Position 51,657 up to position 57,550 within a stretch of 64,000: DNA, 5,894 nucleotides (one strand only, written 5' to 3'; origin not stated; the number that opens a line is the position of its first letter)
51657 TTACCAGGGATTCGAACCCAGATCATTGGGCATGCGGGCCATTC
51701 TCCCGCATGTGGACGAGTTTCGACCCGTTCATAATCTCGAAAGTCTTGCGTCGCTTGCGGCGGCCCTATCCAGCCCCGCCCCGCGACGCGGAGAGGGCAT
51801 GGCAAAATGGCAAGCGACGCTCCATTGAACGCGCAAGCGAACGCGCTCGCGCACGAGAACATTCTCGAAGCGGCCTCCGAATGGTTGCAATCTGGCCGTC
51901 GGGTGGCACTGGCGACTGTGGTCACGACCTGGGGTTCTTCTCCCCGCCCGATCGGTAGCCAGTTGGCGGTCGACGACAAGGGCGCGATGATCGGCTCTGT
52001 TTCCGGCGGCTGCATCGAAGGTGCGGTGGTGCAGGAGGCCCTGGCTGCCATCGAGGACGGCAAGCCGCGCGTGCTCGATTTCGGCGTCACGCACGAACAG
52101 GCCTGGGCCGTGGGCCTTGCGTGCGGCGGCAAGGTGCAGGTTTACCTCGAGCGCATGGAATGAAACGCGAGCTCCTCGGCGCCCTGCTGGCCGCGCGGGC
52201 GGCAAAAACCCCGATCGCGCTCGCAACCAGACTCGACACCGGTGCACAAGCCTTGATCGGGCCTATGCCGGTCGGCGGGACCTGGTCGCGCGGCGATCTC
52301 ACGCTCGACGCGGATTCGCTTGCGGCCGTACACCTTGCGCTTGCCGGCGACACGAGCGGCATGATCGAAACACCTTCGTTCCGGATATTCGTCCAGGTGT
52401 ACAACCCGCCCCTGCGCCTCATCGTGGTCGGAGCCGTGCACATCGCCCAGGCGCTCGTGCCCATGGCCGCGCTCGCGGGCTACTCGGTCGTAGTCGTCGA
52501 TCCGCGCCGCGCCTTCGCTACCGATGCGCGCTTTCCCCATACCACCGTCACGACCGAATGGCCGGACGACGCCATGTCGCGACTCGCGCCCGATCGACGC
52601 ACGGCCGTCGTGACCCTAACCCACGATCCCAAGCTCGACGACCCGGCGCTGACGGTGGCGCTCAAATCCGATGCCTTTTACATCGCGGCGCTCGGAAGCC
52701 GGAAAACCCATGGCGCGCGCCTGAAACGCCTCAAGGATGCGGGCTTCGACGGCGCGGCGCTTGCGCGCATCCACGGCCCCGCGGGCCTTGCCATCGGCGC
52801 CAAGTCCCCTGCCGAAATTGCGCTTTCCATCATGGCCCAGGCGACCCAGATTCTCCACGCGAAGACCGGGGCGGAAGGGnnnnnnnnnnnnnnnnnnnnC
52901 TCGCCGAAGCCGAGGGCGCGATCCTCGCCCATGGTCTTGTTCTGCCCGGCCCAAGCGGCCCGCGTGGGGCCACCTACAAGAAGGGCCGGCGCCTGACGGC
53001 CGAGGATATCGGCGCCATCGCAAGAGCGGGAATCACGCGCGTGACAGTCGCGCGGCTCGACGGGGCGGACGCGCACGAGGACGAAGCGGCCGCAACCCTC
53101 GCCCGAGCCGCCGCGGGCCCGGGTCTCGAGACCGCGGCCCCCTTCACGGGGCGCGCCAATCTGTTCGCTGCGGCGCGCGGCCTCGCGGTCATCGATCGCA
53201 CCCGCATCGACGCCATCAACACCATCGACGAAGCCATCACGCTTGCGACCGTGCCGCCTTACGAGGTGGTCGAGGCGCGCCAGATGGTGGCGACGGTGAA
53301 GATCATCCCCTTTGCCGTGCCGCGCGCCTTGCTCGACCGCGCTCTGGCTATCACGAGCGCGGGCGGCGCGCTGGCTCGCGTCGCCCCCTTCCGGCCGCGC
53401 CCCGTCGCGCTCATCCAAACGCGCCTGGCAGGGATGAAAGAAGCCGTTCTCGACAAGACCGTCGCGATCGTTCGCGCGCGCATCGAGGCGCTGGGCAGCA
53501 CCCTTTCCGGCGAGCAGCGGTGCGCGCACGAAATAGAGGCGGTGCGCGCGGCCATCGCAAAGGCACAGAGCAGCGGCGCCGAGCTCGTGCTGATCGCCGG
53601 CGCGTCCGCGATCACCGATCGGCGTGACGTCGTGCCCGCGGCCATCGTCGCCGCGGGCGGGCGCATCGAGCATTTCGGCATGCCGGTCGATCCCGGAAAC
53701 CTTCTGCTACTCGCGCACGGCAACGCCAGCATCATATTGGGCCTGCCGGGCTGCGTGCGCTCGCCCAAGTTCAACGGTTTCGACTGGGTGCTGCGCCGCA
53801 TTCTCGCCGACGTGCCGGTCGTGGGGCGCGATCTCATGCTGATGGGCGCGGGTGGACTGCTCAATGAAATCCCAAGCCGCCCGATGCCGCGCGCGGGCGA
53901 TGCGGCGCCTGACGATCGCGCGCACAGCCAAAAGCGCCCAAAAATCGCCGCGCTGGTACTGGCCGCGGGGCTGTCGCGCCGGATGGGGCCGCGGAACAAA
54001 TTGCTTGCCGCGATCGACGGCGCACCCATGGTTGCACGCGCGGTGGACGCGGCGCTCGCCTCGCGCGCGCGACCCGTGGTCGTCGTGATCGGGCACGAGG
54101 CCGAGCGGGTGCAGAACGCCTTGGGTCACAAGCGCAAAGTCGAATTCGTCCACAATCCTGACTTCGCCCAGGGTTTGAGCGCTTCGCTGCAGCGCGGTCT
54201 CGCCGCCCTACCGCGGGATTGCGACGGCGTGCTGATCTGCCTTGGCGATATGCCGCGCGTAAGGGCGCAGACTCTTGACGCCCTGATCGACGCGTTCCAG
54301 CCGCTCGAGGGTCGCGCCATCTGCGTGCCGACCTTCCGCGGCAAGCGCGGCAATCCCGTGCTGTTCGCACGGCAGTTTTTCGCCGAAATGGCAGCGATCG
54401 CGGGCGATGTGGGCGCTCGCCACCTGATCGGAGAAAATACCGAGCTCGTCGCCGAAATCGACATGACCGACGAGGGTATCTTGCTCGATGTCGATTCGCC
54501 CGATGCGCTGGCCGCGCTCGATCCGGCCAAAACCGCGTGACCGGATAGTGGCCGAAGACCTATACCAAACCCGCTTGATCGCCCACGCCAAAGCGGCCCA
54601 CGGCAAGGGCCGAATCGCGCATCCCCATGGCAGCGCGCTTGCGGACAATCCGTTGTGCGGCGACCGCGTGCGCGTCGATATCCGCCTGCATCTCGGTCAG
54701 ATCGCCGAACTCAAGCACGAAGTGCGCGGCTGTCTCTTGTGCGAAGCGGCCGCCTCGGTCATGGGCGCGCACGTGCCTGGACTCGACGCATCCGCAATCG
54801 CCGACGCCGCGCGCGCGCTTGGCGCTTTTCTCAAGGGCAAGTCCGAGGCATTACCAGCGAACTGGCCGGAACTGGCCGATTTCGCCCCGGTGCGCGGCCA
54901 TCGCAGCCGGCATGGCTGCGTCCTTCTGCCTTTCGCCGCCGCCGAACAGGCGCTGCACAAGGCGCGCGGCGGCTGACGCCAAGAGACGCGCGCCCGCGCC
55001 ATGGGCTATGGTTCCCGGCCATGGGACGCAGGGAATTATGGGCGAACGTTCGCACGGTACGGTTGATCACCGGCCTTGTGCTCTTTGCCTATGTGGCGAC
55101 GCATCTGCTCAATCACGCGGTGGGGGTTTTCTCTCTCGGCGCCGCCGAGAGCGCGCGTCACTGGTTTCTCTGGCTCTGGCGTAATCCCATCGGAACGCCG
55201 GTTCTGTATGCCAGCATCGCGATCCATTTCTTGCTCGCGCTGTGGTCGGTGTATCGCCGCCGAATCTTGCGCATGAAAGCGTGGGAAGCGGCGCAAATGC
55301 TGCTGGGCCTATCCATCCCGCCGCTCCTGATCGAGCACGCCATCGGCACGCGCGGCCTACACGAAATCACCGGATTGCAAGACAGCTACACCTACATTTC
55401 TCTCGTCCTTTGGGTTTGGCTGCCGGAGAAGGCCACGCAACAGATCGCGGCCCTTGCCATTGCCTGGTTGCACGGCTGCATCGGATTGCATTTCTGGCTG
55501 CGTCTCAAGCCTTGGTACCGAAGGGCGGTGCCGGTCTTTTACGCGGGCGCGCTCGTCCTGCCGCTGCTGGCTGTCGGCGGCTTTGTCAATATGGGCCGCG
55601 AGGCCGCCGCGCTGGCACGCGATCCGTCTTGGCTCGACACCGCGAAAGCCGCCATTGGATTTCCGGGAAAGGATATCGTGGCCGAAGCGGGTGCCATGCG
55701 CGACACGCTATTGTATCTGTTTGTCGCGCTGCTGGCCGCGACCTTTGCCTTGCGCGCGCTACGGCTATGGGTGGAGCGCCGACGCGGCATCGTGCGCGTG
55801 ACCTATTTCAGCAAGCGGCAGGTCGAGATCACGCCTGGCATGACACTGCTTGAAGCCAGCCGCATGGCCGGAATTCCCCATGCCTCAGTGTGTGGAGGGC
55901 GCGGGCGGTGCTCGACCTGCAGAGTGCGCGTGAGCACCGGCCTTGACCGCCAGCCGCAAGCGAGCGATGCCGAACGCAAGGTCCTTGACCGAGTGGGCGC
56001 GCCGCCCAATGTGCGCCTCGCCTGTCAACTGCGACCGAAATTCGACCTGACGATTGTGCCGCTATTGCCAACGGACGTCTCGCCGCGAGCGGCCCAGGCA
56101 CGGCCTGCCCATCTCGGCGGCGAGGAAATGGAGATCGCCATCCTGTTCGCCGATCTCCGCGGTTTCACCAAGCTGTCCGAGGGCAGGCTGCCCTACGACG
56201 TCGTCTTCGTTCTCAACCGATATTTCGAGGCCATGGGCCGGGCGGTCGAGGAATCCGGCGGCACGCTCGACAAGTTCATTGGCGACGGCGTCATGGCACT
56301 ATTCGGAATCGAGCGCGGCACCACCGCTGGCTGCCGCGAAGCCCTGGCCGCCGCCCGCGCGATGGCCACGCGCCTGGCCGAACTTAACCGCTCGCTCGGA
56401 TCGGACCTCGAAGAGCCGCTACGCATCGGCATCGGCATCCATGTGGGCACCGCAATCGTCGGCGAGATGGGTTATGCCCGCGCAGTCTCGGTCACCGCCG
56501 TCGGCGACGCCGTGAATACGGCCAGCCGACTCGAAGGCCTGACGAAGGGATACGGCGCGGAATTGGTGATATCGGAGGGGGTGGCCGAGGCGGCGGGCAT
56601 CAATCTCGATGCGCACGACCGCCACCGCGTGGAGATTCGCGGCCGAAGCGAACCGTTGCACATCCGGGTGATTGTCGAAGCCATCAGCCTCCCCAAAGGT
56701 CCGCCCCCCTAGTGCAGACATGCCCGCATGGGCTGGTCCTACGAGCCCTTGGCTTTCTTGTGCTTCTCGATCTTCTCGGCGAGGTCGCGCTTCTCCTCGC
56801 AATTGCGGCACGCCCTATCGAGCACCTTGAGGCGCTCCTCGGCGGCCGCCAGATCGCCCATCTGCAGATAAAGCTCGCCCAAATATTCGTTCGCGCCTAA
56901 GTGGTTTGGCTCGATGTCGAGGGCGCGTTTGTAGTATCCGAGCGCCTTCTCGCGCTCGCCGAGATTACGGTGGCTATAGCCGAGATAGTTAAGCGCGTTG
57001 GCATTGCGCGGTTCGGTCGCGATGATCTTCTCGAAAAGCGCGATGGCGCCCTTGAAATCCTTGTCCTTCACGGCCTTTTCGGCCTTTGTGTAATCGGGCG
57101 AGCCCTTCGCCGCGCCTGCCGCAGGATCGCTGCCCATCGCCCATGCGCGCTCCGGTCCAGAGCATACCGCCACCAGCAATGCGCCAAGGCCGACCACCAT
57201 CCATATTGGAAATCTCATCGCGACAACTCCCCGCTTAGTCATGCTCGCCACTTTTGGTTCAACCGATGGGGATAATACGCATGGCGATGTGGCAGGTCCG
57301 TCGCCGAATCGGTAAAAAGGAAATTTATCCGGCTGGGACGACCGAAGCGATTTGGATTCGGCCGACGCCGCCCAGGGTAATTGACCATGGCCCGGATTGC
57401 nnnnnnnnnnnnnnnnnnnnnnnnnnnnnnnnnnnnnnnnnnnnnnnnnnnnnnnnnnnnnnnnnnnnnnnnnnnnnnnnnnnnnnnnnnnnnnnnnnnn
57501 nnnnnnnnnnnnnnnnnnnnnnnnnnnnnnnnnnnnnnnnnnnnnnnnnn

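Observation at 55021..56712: Polytopic membrane - [2Fe-2S] ferredoxin - class III adenylate cyclase fusion at the 3' end of the cox/Moco-maturation cluster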

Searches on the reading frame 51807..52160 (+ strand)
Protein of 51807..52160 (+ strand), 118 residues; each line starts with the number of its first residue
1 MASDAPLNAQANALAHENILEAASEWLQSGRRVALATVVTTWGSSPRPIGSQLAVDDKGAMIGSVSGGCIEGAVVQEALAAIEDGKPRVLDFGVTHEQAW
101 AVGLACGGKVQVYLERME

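Call 16: search_protein_families(library=pfam, proteins=[window:51807-52160:+], max_evalue=0.001)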
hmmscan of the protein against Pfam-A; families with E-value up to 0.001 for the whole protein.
window:51807-52160:+ (118 aa): 1 family
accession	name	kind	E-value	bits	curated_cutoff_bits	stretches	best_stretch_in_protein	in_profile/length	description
PF02625.21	XdhC_CoxI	-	8.2e-28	96.6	24.3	1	26-93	1-68/68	XdhC and CoxI family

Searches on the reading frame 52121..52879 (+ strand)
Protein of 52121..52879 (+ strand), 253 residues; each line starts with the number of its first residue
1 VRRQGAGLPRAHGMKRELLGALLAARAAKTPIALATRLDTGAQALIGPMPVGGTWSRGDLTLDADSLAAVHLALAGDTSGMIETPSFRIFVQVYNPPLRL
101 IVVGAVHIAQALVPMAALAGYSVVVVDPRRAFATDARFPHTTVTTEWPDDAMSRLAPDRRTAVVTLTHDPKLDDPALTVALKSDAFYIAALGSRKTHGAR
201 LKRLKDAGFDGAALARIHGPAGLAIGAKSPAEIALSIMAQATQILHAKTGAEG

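Call 16: search_protein_families(library=pfam, proteins=[window:52121-52879:+], max_evalue=0.001)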
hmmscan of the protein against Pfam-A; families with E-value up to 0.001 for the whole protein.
window:52121-52879:+ (253 aa): 1 family
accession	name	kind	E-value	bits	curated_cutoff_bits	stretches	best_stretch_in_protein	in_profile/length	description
PF13478.12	XdhC_C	-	1.4e-42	145.6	29.7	1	100-240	1-124/125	XdhC Rossmann domain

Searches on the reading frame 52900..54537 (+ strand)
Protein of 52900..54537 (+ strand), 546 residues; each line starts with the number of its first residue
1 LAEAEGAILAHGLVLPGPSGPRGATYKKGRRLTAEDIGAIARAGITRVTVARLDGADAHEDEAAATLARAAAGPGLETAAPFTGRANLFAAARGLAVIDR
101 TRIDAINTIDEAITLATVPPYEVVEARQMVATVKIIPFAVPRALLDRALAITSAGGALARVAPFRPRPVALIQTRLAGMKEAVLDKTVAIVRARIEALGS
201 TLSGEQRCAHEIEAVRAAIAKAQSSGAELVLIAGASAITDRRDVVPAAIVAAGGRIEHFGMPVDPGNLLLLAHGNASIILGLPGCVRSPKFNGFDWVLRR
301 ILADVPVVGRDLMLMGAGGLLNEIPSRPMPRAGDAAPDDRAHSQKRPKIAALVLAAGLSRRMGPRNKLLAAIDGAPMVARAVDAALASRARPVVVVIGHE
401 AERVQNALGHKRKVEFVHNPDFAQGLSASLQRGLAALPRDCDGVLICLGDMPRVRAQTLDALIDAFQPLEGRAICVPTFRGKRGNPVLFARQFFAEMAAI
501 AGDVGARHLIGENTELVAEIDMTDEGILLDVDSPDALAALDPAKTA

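Call 71: find_homologous_proteins(query=window:52900-54537:+, max_evalue=1e-40)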
Query window:52900-54537:+ (546 aa): 7999 proteins with E <= 1e-40 among 8000 candidates; the best 120 are listed.
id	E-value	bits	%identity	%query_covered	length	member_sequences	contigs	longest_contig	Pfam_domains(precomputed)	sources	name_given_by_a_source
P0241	0.0e+0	1041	91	100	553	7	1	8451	PF01128.26,PF00994.30,PF12804.14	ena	-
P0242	5.0e-240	816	74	98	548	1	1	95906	PF01128.26,PF12804.14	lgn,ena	-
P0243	2.5e-239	813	71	100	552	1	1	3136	PF01128.26,PF12804.14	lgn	-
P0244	9.6e-239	811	70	100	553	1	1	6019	PF01128.26,PF12804.14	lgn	-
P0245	4.6e-238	809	71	100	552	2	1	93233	PF01128.26,PF00994.30,PF12804.14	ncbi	ncbi:MAG: NTP transferase domain-containing protein [Alphaproteobacteria bacterium]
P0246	7.5e-236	802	69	98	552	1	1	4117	PF01128.26,PF00994.30,PF12804.14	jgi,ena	-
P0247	1.4e-235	801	69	100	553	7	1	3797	PF01128.26,PF00994.30,PF12804.14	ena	-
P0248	3.8e-233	793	70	100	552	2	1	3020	PF01128.26,PF00994.30,PF12804.14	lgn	-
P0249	1.1e-232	791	69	100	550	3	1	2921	PF01128.26,PF00994.30,PF12804.14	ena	-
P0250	1.1e-229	781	68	100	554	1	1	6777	PF01128.26,PF00994.30,PF12804.14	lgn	-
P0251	8.8e-228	775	70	99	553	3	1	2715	PF01128.26,PF12804.14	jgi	jgi:molybdenum cofactor cytidylyltransferase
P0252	3.0e-224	764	69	99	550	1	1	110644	PF01128.26,PF12804.14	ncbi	ncbi:MAG: molybdopterin-binding/glycosyltransferase family 2 protein [Alphaproteobacteria bacterium]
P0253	4.7e-210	717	63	99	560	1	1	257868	PF01128.26,PF00994.30,PF12804.14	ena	-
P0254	1.5e-208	712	63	100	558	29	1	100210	PF01128.26,PF00994.30,PF12804.14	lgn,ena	-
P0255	5.5e-205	700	76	82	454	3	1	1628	PF01128.26,PF00994.30,PF12804.14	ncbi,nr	ncbi:MAG: 4-diphosphocytidyl-2C-methyl-D-erythritol kinase, partial [Alphaproteobacteria bacterium]|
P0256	4.7e-203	694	64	99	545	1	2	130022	PF01128.26,PF00994.30,PF12804.14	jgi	jgi:molybdenum cofactor cytidylyltransferase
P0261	1.8e-200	685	62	99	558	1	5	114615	PF01128.26,PF12804.14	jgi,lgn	jgi:molybdenum cofactor cytidylyltransferase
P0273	5.2e-195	667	62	99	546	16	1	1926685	PF01128.26,PF12804.14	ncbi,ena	-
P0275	1.3e-194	666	62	99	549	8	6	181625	PF01128.26,PF12804.14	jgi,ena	jgi:molybdenum cofactor cytidylyltransferase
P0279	6.7e-194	663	60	99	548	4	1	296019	PF01128.26,PF00994.30,PF12804.14,PF02348.26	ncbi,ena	-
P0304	9.8e-192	656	62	98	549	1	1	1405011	PF01128.26,PF00994.30,PF12804.14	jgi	jgi:molybdenum cofactor cytidylyltransferase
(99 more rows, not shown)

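Call 72: find_encoding_contigs(protein=P0253, flank=4000, max_places=1)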
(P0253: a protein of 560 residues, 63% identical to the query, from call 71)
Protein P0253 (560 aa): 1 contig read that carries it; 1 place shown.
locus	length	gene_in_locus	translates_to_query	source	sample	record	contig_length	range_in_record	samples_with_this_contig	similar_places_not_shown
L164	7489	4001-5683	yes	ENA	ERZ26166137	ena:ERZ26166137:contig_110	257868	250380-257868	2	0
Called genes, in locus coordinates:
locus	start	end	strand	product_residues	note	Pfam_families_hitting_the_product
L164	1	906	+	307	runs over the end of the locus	PF00004:AAA, PF07726:AAA_3 (faint), PF07728:AAA_5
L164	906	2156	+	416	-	PF05762:VWA_CoxE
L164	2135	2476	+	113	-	PF02625:XdhC_CoxI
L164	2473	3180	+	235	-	PF13478:XdhC_C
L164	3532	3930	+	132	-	-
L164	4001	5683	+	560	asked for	PF00994:MoCF_biosynth, PF01128:IspD, PF12804:NTP_transf_3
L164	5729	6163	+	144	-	PF01592:NifU_N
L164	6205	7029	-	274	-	PF20434:BD-FAE (faint), PF12146:Hydrolase_4, PF00561:Abhydrolase_1 (weak), PF07859:Abhydrolase_3 (faint), PF12697:Abhydrolase_6 (weak), PF00326:Peptidase_S9 (faint)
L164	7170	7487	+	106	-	?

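Call 73: find_encoding_contigs(protein=P0254, flank=4000, max_places=1)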
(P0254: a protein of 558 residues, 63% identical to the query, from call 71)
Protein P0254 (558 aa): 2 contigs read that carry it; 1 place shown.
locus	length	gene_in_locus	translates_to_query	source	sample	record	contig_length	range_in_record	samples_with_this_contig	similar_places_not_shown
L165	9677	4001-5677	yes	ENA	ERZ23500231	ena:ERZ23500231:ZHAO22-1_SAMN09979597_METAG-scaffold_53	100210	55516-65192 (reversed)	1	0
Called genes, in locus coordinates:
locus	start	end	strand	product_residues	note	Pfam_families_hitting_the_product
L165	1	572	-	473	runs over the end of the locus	PF16980:CitMHS_2, PF03600:CitMHS (weak)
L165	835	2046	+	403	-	PF04187:Cofac_haem_bdg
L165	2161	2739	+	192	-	PF06240:COXG, PF10604:Polyketide_cyc2, PF03364:Polyketide_cyc (weak)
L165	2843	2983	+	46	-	-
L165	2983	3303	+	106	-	PF02625:XdhC_CoxI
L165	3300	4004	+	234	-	PF13478:XdhC_C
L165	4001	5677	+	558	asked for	PF00994:MoCF_biosynth (weak), PF01128:IspD, PF12804:NTP_transf_3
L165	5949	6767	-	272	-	PF02129:Peptidase_S15 (weak), PF12146:Hydrolase_4, PF00561:Abhydrolase_1, PF12697:Abhydrolase_6, PF00326:Peptidase_S9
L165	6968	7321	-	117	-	PF19663:DUF6166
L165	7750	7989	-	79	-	-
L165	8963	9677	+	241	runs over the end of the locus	PF01381:HTH_3, PF12844:HTH_19 (weak), PF13443:HTH_26, PF13560:HTH_31, PF00717:Peptidase_S24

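Call 74: find_encoding_contigs(protein=P0256, flank=4000, max_places=1)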
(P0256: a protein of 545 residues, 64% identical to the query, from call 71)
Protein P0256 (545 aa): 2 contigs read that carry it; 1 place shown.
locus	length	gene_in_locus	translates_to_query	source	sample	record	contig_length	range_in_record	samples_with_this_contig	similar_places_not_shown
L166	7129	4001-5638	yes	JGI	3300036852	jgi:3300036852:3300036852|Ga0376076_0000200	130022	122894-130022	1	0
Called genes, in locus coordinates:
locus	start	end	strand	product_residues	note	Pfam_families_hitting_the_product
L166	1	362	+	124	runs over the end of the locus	PF07027:DUF1318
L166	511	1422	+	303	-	PF07726:AAA_3 (faint), PF07728:AAA_5, PF00004:AAA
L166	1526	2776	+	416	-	PF05762:VWA_CoxE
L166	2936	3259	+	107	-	PF02625:XdhC_CoxI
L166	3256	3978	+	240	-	PF13478:XdhC_C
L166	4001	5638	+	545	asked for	PF00994:MoCF_biosynth (faint), PF01128:IspD, PF12804:NTP_transf_3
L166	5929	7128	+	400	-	?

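Call 75: find_encoding_contigs(protein=P0261, flank=4000, max_places=1)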
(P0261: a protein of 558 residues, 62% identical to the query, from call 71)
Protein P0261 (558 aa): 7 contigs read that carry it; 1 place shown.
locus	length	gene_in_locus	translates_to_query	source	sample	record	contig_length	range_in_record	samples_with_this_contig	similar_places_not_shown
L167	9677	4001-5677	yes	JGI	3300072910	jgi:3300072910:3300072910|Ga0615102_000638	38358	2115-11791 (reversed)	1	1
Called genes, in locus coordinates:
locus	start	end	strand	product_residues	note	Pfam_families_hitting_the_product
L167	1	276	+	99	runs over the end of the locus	PF13617:Lipoprotein_19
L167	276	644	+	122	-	PF07027:DUF1318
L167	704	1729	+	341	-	PF13191:AAA_16 (weak), PF00004:AAA, PF07726:AAA_3 (faint), PF07728:AAA_5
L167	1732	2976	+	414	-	PF05762:VWA_CoxE, PF13519:VWA_2 (weak)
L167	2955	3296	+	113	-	PF02625:XdhC_CoxI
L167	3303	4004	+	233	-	PF13478:XdhC_C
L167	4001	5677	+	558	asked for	PF01128:IspD, PF12804:NTP_transf_3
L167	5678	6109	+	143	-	PF01592:NifU_N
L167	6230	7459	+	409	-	PF07690:MFS_1, PF00083:Sugar_tr (faint), PF13347:MFS_2 (weak), PF07690:MFS_1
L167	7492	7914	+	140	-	PF00472:RF-1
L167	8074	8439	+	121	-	PF01169:GDT1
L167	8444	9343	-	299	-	PF00892:EamA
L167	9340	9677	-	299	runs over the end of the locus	PF00892:EamA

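Call 76: find_encoding_contigs(protein=P0273, flank=4000, max_places=1)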
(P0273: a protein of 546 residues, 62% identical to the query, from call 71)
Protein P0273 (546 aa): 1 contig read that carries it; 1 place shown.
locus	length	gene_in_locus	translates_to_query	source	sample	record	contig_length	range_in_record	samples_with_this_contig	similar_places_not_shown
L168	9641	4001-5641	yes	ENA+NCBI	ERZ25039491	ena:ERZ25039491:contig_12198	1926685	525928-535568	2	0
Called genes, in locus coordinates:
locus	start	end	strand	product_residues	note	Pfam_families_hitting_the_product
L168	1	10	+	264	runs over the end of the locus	PF00941:FAD_binding_5, PF03450:CO_deh_flav_C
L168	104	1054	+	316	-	PF13401:AAA_22 (faint), PF00004:AAA, PF07726:AAA_3 (faint), PF07728:AAA_5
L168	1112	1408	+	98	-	PF18765:Polbeta, PF01909:NTP_transf_2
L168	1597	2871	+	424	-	PF05762:VWA_CoxE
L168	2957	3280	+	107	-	PF02625:XdhC_CoxI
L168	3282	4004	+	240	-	PF13478:XdhC_C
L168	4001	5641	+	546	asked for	PF01128:IspD, PF12804:NTP_transf_3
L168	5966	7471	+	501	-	PF00171:Aldedh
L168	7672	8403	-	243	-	PF01161:PBP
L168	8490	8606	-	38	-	PF08173:YbgT_YccB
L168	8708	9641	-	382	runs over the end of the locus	PF02322:Cyt_bd_oxida_II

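Call 77: find_encoding_contigs(protein=P0275, flank=4000, max_places=1)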
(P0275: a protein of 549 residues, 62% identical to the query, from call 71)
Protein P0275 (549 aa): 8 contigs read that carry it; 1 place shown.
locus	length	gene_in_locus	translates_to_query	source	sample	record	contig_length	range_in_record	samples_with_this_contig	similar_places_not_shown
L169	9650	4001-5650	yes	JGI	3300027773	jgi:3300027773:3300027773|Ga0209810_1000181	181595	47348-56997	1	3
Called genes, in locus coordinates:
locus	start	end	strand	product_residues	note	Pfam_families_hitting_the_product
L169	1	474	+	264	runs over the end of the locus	PF00941:FAD_binding_5, PF03450:CO_deh_flav_C (weak)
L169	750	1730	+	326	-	PF13191:AAA_16 (weak), PF13401:AAA_22 (faint), PF00004:AAA, PF07726:AAA_3 (faint), PF07728:AAA_5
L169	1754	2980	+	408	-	PF05762:VWA_CoxE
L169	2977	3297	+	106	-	PF02625:XdhC_CoxI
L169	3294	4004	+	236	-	PF13478:XdhC_C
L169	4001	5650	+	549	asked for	PF01128:IspD (faint), PF12804:NTP_transf_3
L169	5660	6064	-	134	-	-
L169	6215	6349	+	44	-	-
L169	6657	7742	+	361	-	PF12697:Abhydrolase_6 (weak)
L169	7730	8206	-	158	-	PF05425:CopD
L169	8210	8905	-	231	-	PF02798:GST_N, PF13417:GST_N_3, PF13409:GST_N_2, PF22041:GST_C_7, PF13410:GST_C_2 (weak)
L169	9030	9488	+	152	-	PF01220:DHquinase_II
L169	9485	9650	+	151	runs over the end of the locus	PF00364:Biotin_lipoyl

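Call 78: find_encoding_contigs(protein=P0279, flank=4000, max_places=1)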
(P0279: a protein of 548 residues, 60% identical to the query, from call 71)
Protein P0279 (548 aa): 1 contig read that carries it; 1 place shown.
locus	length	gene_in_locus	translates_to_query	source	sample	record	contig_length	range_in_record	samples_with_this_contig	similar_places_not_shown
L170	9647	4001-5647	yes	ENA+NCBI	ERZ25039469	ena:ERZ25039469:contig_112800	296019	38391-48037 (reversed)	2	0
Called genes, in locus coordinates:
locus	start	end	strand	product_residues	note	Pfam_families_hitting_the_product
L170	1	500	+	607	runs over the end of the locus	-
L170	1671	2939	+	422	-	PF05762:VWA_CoxE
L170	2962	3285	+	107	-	PF02625:XdhC_CoxI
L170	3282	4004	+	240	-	PF13478:XdhC_C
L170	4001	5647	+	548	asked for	PF00994:MoCF_biosynth (weak), PF01128:IspD, PF02348:CTP_transf_3 (weak), PF12804:NTP_transf_3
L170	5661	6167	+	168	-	PF09965:DUF2199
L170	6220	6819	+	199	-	PF00106:adh_short (faint), PF01370:Epimerase (weak), PF13561:adh_short_C2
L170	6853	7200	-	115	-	-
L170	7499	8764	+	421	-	PF01547:SBP_bac_1, PF13416:SBP_bac_8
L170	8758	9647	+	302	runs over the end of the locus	PF00528:BPD_transp_1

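Call 79: find_encoding_contigs(protein=P0304, flank=4000, max_places=1)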
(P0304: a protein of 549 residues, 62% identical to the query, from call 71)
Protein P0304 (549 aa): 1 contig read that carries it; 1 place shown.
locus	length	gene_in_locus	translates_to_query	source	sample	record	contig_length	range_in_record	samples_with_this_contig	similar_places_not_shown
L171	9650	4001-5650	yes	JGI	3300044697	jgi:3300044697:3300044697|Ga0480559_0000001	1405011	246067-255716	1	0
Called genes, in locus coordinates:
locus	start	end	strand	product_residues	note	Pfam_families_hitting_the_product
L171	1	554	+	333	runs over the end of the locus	PF00296:Bac_luciferase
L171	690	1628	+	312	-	PF13191:AAA_16 (weak), PF00004:AAA, PF07726:AAA_3 (faint), PF07728:AAA_5, PF13401:AAA_22 (weak)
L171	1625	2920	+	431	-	PF05762:VWA_CoxE, PF13519:VWA_2 (weak)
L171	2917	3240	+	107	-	PF02625:XdhC_CoxI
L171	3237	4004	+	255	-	PF13478:XdhC_C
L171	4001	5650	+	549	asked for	PF00994:MoCF_biosynth (weak), PF01128:IspD, PF12804:NTP_transf_3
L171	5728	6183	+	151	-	PF08238:Sel1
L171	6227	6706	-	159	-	PF13428:TPR_14 (faint), PF13431:TPR_17 (faint), PF13181:TPR_8 (faint), PF13424:TPR_12 (faint), PF00515:TPR_1 (weak), PF07719:TPR_2 (weak), PF13432:TPR_16 (weak), PF14559:TPR_19, +1 more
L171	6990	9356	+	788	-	PF02706:Wzz (weak), PF01656:CbiA (faint), PF10609:ParA (faint), PF13614:AAA_31 (weak)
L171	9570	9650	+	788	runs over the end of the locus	PF13356:Arm-DNA-bind_3, PF00989:PAS, PF00512:HisKA, PF02518:HATPase_c, PF00072:Response_reg, PF01627:Hpt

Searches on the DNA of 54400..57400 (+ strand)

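Call 6: search_dna_similar(query=window:54400-57400:+, collection=plasmids, mode=near, max_rows=10)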
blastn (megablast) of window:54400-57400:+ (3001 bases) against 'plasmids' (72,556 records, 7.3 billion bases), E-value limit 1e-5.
No match.
